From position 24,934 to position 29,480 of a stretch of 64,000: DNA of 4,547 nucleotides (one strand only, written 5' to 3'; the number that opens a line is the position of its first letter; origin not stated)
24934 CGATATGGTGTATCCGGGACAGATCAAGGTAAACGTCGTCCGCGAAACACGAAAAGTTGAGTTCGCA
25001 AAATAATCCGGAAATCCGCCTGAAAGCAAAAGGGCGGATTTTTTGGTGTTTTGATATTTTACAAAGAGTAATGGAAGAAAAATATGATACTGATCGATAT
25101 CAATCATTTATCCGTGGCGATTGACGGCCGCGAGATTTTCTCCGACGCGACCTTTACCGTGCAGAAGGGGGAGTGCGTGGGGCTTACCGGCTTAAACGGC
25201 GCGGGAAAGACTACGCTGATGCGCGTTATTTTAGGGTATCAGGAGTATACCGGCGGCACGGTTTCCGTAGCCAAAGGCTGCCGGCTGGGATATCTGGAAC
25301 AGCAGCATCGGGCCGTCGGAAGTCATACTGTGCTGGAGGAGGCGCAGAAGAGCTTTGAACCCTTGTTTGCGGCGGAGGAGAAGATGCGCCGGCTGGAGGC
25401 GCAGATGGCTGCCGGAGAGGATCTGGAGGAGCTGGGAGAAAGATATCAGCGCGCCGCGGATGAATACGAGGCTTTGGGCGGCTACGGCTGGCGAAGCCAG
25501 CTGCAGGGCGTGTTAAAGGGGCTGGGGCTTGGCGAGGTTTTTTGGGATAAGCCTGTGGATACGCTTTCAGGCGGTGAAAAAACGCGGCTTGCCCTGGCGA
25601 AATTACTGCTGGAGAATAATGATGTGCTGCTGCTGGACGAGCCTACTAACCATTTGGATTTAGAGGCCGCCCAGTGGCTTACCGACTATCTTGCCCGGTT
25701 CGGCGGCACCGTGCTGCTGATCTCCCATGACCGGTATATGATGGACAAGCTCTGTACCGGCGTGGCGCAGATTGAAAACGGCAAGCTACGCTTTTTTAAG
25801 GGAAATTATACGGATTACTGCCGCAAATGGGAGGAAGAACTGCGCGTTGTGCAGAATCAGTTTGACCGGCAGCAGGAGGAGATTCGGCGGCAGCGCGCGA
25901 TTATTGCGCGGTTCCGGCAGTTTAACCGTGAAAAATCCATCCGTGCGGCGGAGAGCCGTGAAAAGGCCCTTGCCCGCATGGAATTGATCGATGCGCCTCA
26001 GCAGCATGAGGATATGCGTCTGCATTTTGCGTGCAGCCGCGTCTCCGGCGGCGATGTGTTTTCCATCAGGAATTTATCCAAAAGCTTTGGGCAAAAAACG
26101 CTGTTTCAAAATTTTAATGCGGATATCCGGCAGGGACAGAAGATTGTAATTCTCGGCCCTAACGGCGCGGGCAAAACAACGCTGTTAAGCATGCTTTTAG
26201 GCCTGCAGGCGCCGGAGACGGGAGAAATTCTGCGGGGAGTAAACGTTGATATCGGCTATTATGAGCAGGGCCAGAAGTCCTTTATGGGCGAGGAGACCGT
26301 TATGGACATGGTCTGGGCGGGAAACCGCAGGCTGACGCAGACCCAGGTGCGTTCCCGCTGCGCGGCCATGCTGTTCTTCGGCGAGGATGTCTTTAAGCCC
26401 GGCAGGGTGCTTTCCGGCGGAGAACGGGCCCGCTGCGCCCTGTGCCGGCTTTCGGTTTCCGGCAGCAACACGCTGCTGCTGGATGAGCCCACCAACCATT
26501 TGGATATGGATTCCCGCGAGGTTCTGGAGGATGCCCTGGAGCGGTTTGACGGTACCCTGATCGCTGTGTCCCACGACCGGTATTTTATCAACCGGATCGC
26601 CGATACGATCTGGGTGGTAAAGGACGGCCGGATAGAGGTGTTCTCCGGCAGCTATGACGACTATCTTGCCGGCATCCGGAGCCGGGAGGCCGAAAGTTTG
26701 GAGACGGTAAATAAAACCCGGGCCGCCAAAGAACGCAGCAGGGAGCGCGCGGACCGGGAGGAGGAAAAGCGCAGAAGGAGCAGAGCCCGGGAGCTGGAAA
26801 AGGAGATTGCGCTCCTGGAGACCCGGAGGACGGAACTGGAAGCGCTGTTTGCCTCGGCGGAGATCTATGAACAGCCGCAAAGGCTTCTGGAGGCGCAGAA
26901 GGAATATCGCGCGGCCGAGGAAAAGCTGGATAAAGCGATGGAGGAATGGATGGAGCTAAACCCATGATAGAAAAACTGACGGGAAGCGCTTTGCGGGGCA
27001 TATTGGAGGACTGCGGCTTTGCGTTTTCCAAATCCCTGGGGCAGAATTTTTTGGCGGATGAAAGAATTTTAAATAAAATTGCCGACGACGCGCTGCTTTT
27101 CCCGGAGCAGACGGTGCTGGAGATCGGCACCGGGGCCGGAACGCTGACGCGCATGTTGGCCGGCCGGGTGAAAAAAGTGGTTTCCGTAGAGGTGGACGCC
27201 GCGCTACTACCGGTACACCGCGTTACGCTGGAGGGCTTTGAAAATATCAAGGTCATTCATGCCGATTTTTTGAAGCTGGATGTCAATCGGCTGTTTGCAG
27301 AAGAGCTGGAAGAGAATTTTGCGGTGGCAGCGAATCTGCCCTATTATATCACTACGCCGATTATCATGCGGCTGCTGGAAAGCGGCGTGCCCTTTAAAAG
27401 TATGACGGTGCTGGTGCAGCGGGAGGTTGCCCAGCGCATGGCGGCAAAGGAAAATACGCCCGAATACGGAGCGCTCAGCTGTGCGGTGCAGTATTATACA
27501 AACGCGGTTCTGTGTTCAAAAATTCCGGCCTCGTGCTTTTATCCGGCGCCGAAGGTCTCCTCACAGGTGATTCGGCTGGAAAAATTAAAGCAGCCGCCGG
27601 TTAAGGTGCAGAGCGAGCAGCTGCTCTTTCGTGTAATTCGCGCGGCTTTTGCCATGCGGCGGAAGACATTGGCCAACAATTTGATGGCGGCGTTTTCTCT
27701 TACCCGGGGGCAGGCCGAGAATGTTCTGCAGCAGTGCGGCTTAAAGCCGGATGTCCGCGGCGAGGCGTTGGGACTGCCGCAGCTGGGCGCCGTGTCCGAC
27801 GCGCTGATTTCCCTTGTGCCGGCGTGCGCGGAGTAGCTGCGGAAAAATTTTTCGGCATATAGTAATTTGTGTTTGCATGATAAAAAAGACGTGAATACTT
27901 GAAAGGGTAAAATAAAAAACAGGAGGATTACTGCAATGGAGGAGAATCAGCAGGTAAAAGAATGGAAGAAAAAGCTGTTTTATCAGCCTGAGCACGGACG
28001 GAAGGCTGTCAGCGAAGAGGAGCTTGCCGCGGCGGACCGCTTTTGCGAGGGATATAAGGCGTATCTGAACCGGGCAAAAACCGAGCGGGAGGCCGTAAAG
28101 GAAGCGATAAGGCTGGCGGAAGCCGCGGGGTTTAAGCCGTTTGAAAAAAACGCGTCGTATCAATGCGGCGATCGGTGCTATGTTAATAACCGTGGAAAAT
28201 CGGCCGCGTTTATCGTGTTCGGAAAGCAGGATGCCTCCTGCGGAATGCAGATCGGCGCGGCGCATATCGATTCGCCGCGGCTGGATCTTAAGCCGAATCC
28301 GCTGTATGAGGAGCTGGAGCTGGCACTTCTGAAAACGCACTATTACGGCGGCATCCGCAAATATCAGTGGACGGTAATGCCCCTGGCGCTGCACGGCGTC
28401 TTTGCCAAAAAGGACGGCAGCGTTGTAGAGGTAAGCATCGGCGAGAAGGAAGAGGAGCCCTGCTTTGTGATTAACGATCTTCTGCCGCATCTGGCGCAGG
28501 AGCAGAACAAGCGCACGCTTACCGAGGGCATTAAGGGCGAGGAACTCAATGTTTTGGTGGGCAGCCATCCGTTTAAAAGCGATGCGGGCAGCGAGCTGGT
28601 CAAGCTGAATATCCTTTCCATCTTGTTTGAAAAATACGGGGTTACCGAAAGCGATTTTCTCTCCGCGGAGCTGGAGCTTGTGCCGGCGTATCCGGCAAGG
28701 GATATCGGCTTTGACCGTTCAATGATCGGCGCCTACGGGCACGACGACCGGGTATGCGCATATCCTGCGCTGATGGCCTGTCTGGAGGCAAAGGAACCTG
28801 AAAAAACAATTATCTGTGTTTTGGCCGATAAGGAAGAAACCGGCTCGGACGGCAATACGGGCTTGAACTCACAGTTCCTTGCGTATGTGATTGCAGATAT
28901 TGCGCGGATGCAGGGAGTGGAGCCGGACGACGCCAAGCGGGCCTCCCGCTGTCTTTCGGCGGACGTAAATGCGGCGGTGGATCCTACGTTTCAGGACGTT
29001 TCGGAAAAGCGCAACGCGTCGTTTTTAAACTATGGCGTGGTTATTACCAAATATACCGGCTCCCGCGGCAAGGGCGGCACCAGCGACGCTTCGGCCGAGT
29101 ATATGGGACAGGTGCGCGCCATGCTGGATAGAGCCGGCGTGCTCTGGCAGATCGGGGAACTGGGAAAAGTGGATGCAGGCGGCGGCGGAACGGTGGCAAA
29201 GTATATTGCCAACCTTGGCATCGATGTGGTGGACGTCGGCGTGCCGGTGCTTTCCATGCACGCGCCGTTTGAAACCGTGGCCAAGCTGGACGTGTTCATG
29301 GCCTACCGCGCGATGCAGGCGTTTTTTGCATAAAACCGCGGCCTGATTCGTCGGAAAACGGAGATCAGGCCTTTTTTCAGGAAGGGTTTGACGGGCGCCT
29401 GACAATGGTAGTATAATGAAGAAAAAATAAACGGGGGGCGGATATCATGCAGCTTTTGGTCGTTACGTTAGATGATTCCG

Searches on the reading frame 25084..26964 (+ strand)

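Call 37: search_protein_families(library=ncbifam, max_evalue=0.00001, proteins=[window:25084-26964:+])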
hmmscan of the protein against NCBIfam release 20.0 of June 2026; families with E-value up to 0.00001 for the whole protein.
window:25084-26964:+ (627 aa): 191 families (the best 25 are shown)
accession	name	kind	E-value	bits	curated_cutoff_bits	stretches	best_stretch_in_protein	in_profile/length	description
NF000355.4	ribo_prot_ABC_F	equivalog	1.2e-148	496.1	380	3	5-279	4-236/499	ribosomal protection-like ABC-F family protein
NF008775.0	PRK11819.1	equivalog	3.6e-115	385.7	599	1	7-545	10-549/556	energy-dependent translational throttle protein EttA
TIGR03719.1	ABC_ABC_ChvD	subfamily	2.8e-114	382.7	806.75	1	7-544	8-546/552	energy-dependent translational throttle protein EttA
NF050005.1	ABC_ATPase_Uup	equivalog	1.6e-108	363.6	900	1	1-626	1-633/636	ATP-binding cassette ATPase Uup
NF011646.0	PRK15064.1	equivalog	9.3e-105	351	762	1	9-529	7-525/530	ABC-F family ATPase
NF008358.0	PRK11147.1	equivalog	6.2e-104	348.5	936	1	1-626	1-629/635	ABC transporter ATP-binding protein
NF000169.2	ABCF_Sal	exception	3.3e-102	342.9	725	3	125-517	95-506/542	Sal family ABC-F type ribosomal protection protein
NF000514.1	ABCF_OptrA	exception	1.7e-100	337.3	1450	1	10-588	27-608/655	ABC-F type ribosomal protection protein OptrA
NF007921.0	PRK10636.1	equivalog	6.1e-98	328.7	917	2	92-624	82-623/638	ABC transporter ATP-binding protein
NF000168.2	ABCF_Msr_all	exception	7.5e-97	324.9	680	4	261-485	231-451/487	Msr family ABC-F type ribosomal protection protein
NF000170.2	ABCF_Vga_all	exception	9.2e-95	318.1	725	3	282-537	226-478/521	Vga family ABC-F type ribosomal protection protein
NF043038.1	ABCF_CplR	exception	1.6e-94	317.5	780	4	283-544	246-498/544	ABC-F type ribosomal protection protein CplR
NF000171.1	ABCF_producer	exception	1.1e-86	291.5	800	3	10-275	10-278/541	TlrC/CarA/OleB/SrmB family ABC-F type ribosomal protection protein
NF000167.2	ABCF_Lsa_all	exception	1.1e-72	245.7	750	4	152-286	110-235/492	Lsa family ABC-F type ribosomal protection protein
NF000166.1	ABCF_CarA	exception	5.3e-71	239.4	1050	3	21-276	23-289/556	ABC-F type ribosomal protection protein Car(A)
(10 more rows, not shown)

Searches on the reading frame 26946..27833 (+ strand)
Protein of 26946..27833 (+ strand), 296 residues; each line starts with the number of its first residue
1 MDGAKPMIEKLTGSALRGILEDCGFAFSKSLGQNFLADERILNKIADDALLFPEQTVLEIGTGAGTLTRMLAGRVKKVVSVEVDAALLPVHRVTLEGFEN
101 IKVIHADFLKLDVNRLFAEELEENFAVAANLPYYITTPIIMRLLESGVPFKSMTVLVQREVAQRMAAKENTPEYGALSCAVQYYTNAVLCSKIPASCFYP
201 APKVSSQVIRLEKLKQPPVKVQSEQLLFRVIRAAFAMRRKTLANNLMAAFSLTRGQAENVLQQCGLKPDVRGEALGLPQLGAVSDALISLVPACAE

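Call 64: search_protein_families(library=pfam, max_evalue=0.00001, proteins=[window:26946-27833:+])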
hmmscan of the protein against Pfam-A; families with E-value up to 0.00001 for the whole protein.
window:26946-27833:+ (296 aa): 2 families
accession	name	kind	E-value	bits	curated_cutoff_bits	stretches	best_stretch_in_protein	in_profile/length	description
PF00398.26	RrnaAD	-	1.3e-61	208.4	24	1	26-254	3-231/263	Ribosomal RNA adenine dimethylase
PF13649.12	Methyltransf_25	-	8.8e-06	26.8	27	0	57-113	1-60/97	Methyltransferase domain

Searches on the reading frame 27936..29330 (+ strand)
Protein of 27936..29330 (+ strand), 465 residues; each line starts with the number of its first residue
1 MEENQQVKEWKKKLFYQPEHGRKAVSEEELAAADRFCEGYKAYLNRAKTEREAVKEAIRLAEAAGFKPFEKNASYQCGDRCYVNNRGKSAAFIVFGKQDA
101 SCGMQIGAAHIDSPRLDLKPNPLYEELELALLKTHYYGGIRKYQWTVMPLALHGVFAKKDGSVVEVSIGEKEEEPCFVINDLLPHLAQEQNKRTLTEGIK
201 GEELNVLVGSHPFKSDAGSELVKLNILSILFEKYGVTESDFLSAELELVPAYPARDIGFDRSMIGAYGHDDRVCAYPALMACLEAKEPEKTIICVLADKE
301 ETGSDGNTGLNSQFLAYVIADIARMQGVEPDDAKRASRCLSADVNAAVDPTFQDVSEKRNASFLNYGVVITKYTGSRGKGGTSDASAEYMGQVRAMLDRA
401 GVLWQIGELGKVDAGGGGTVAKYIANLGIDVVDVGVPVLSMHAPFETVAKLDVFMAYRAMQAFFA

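Call 64: search_protein_families(library=pfam, max_evalue=0.00001, proteins=[window:27936-29330:+])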
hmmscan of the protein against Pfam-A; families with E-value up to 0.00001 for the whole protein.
window:27936-29330:+ (465 aa): 1 family
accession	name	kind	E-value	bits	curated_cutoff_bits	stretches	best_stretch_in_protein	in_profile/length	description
PF02127.20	Peptidase_M18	-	3.9e-84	283.4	24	1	43-464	1-432/432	Aminopeptidase I zinc metalloprotease (M18)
